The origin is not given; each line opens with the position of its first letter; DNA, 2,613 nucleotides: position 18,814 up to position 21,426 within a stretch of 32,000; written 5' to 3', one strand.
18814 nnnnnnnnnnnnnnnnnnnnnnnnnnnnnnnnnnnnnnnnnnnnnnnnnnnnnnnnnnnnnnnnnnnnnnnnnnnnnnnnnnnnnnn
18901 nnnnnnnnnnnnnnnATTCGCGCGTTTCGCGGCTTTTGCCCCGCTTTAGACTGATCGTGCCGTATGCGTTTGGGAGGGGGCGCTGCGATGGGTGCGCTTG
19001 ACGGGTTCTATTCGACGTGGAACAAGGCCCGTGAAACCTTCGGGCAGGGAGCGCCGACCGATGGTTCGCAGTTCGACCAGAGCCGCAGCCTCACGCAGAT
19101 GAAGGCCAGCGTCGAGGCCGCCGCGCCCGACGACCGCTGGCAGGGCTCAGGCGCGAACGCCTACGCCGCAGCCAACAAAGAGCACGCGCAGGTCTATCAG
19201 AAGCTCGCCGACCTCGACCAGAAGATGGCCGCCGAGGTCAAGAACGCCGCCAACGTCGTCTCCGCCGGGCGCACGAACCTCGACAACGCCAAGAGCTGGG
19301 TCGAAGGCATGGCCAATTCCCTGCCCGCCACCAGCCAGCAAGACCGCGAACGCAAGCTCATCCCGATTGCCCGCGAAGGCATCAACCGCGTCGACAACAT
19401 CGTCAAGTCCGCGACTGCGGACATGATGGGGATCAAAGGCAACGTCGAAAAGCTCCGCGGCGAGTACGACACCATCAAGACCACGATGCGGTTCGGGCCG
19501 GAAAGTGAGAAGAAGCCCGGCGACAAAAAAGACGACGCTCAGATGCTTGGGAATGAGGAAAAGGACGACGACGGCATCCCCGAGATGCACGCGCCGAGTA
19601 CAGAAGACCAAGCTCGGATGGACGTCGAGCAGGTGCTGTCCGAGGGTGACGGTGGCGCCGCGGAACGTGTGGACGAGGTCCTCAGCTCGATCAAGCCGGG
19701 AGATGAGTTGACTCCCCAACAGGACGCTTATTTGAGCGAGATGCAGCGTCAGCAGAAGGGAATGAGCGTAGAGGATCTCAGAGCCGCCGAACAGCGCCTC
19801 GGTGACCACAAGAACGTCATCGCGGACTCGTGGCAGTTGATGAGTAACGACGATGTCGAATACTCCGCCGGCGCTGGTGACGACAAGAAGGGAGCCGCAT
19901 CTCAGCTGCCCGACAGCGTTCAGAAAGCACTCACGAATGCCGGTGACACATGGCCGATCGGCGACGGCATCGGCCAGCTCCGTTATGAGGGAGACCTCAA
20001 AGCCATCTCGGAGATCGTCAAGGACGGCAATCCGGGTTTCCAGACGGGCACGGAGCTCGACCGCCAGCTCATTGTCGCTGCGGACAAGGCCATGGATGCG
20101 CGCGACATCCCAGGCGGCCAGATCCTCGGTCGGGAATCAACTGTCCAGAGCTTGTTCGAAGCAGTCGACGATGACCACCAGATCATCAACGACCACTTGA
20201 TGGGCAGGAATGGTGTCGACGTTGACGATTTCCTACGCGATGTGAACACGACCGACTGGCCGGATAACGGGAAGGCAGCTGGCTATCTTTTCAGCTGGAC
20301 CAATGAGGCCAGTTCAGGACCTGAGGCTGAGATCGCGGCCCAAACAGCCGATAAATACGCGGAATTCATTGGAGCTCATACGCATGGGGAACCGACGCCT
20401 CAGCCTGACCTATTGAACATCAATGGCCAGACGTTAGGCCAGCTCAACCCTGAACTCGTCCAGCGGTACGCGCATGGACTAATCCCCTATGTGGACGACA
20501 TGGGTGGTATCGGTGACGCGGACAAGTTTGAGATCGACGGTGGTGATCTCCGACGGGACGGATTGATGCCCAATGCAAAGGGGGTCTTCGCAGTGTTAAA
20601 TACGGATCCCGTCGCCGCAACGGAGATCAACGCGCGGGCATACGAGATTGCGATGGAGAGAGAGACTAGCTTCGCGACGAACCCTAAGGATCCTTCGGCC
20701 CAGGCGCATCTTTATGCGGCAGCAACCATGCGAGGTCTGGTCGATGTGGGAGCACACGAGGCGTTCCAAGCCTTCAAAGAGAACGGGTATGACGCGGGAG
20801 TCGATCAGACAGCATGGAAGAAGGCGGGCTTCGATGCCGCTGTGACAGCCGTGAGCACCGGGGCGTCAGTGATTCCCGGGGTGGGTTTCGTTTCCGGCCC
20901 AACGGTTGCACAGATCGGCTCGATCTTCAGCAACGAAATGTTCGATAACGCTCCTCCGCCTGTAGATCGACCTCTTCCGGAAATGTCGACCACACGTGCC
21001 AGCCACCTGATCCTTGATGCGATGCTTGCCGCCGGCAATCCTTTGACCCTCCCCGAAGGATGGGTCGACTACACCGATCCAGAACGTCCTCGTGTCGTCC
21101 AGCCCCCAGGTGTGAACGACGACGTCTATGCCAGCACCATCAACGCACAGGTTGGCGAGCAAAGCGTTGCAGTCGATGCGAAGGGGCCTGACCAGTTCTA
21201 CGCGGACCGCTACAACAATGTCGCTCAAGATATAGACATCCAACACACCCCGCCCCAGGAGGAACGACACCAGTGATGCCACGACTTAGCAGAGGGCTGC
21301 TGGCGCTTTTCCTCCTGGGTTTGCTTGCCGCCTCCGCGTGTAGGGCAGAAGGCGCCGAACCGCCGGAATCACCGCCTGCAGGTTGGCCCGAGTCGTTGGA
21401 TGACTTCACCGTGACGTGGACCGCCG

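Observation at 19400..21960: Compositional breakpoint inside gene 1: targeting domain at host GC, C-terminal domain plus lipoprotein gene at much lower GC with rare codons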

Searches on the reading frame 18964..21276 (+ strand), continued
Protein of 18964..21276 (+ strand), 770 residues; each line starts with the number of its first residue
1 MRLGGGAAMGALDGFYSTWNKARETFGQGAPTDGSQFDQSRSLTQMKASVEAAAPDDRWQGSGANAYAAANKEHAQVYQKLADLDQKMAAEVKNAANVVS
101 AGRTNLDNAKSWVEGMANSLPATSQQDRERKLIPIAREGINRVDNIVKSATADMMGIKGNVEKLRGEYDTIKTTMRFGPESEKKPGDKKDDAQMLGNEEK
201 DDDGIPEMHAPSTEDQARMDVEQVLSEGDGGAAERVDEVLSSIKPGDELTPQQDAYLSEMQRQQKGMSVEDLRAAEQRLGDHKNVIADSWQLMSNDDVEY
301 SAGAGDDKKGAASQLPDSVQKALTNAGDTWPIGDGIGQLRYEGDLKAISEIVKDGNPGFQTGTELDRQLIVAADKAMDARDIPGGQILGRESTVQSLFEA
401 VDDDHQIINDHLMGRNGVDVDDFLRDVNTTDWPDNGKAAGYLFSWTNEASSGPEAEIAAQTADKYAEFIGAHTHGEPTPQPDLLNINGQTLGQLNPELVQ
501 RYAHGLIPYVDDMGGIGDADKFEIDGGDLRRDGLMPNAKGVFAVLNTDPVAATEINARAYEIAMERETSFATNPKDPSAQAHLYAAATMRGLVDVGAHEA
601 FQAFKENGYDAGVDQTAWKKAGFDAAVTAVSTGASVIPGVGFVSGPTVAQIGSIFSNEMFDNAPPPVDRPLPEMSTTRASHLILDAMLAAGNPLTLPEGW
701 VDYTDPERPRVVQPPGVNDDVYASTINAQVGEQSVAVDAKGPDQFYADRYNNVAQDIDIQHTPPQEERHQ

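Call 59: search_protein_families(library=pfam, proteins=[L043:9971-11581:+, L060:10001-11146:+, L064:10001-11380:+, L073:10001-11461:+, L076:10001-11689:+, L062:10001-12406:+, L033:4693-7032:+, L084:3416-5695:+, L085:3101-5353:+, L001:13212-14180:+], max_evalue=0.01)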
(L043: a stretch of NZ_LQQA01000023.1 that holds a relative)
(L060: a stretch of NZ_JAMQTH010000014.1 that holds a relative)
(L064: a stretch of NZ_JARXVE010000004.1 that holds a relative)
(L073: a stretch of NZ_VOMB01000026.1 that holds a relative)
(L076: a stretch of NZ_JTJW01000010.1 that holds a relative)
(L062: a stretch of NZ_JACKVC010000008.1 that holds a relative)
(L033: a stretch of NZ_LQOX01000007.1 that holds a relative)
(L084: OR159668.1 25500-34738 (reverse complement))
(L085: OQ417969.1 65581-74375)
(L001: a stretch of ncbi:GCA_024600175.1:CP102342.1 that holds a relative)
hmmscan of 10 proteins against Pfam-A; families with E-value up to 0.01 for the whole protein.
L043:9971-11581:+ (536 aa): 3 families
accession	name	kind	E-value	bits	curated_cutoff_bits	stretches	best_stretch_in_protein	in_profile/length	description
PF06259.18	Abhydrolase_8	-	1e-61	208.1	20.5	1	270-449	1-177/178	Alpha/beta hydrolase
PF18879.6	EspA_EspE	-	7e-26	90.9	27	1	28-109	1-83/84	EspA/EspE family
PF10774.15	DUF4226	-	0.00065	20.4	23.5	1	62-172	1-112/115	Domain of unknown function (DUF4226)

L060:10001-11146:+ (381 aa): 2 families
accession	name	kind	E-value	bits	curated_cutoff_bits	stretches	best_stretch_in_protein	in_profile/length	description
PF18879.6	EspA_EspE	-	1.3e-25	90.1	27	1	18-99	1-83/84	EspA/EspE family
PF10774.15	DUF4226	-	0.00021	22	23.5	1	52-162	1-112/115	Domain of unknown function (DUF4226)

L064:10001-11380:+ (459 aa): 2 families
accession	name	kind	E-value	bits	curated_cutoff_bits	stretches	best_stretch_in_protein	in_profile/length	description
PF18879.6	EspA_EspE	-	4.4e-24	85.1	27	1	18-99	1-83/84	EspA/EspE family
PF10774.15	DUF4226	-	0.0028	18.3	23.5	1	52-161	1-111/115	Domain of unknown function (DUF4226)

L073:10001-11461:+ (486 aa): 2 families
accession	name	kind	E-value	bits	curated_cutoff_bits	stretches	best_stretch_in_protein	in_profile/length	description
PF18879.6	EspA_EspE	-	9.5e-22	77.7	27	1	18-99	1-83/84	EspA/EspE family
PF10774.15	DUF4226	-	0.0016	19.1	23.5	1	52-147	1-96/115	Domain of unknown function (DUF4226)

L076:10001-11689:+ (562 aa): 3 families
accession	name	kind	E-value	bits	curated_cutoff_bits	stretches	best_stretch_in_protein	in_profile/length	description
PF06259.18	Abhydrolase_8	-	1.4e-26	93.7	20.5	1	323-491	4-172/178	Alpha/beta hydrolase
PF18879.6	EspA_EspE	-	5.7e-24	84.8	27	1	18-100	1-83/84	EspA/EspE family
PF10774.15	DUF4226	-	0.0073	17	23.5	1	53-146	1-98/115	Domain of unknown function (DUF4226)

L062:10001-12406:+ (801 aa): 4 families
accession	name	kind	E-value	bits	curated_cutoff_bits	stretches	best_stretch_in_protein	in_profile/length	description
PF23275.1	TPR_23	-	1.2e-46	159.9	27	1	229-469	5-234/234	ESX-1 secretion-associated protein EspA-like, TPR repeats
PF18879.6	EspA_EspE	-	6e-22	78.3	27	1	18-100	1-83/84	EspA/EspE family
PF10774.15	DUF4226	-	5.3e-05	23.9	23.5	1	53-159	1-108/115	Domain of unknown function (DUF4226)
PF00823.25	PPE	-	0.0085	16.6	26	0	46-80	50-84/165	PPE family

L033:4693-7032:+ (779 aa): 3 families
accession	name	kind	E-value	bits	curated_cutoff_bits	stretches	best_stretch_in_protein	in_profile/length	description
PF22905.2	Hydro_N_hd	-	6.7e-87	290.9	27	1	1-194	1-194/195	Hydrolase N-terminal helical domain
PF23275.1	TPR_23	-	8.5e-58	196.4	27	1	241-453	3-234/234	ESX-1 secretion-associated protein EspA-like, TPR repeats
PF02424.20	ApbE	-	0.0036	17.3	25.6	0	22-103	40-129/266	ApbE family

L084:3416-5695:+ (759 aa): 1 family
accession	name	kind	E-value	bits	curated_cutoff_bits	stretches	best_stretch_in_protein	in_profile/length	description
PF23275.1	TPR_23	-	2.8e-58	198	27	1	205-435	3-233/234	ESX-1 secretion-associated protein EspA-like, TPR repeats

L085:3101-5353:+ (750 aa): 1 family
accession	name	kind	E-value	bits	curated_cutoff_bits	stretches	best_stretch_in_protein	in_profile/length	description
PF23275.1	TPR_23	-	2.2e-47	162.4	27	1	204-456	1-234/234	ESX-1 secretion-associated protein EspA-like, TPR repeats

L001:13212-14180:+ (322 aa): 1 family
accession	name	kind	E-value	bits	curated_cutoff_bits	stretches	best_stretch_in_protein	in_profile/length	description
PF23275.1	TPR_23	-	5.6e-05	23.6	27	1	32-70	192-234/234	ESX-1 secretion-associated protein EspA-like, TPR repeats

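Call 80: search_protein_families(library=phrogs, proteins=[window:18988-21273:+, L001:13212-14177:+], max_evalue=0.001)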
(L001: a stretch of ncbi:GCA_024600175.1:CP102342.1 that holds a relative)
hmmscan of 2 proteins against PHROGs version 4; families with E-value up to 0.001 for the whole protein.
window:18988-21273:+ (762 aa): 0 families

L001:13212-14177:+ (322 aa): 0 families

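Call 93: find_encoding_contigs(protein=P0001, flank=6000, max_places=5)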
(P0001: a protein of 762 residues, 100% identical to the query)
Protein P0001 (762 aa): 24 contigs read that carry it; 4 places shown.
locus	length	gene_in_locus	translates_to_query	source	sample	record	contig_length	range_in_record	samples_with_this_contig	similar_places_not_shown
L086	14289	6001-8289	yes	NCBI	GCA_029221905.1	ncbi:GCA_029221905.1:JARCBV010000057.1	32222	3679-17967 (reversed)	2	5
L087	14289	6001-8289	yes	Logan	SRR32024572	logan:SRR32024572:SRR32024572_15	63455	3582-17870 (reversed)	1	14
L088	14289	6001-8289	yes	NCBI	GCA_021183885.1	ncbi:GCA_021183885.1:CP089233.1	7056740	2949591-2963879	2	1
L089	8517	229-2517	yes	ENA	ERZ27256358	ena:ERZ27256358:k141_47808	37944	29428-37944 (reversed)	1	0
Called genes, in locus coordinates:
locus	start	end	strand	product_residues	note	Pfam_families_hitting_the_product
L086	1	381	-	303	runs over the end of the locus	PF00535:Glycos_transf_2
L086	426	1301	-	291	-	PF00809:Pterin_bind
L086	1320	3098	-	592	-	PF00501:AMP-binding, PF13193:AMP-binding_C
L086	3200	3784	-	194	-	PF18306:LDcluster4, PF03641:Lysine_decarbox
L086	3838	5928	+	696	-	PF13401:AAA_22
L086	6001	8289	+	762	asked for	PF18879:EspA_EspE, PF23275:TPR_23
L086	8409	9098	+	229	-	-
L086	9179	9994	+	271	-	PF10824:T7SS_ESX_EspC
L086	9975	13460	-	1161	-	PF01558:POR, PF20169:DUF6537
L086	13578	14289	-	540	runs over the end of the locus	PF13476:AAA_23 (faint), PF00005:ABC_tran, PF02463:SMC_N (faint), PF13304:AAA_21 (faint), PF13555:AAA_29 (faint), PF13558:SbcC_Walker_B (faint), PF00005:ABC_tran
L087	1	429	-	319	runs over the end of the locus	PF00535:Glycos_transf_2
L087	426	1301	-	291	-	PF00809:Pterin_bind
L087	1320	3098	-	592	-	PF00501:AMP-binding, PF13193:AMP-binding_C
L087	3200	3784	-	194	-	PF18306:LDcluster4, PF03641:Lysine_decarbox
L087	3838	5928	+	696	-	PF13401:AAA_22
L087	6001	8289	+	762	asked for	PF18879:EspA_EspE, PF23275:TPR_23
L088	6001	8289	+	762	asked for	PF18879:EspA_EspE, PF23275:TPR_23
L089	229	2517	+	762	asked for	PF18879:EspA_EspE, PF23275:TPR_23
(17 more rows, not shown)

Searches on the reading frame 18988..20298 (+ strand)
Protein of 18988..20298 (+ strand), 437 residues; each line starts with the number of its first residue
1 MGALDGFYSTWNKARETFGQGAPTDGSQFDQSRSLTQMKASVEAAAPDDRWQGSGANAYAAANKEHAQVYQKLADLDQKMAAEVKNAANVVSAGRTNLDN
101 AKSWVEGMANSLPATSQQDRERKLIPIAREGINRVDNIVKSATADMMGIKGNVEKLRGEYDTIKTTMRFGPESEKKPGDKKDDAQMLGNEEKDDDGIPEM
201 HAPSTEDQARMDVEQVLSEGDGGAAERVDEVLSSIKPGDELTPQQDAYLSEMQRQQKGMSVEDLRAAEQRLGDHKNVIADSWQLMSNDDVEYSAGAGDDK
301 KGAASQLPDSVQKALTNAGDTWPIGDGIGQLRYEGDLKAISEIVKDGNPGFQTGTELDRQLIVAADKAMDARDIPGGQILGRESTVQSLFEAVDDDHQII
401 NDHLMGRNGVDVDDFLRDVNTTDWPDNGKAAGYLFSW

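Call 91: search_solved_structures(query=window:18988-20298:+, max_evalue=1)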
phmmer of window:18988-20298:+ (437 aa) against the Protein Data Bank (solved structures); distinct sequences matched with E-value up to 1: 6.
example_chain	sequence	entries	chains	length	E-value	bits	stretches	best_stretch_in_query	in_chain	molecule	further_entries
2odp_A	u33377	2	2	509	0.017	17.6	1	30-107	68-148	Complement C2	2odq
9u61_B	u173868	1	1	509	0.017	17.6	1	30-107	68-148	Serine protease complement C2b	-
2i6q_A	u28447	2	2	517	0.018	17.5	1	30-107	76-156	Complement C2a fragment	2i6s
9qk2_E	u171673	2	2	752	0.032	16.7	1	30-106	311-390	Complement C2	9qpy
9qj4_D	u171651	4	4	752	0.032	16.7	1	30-106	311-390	Complement C2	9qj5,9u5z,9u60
5xg2_A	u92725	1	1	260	0.83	12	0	116-173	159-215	Chromosome partition protein Smc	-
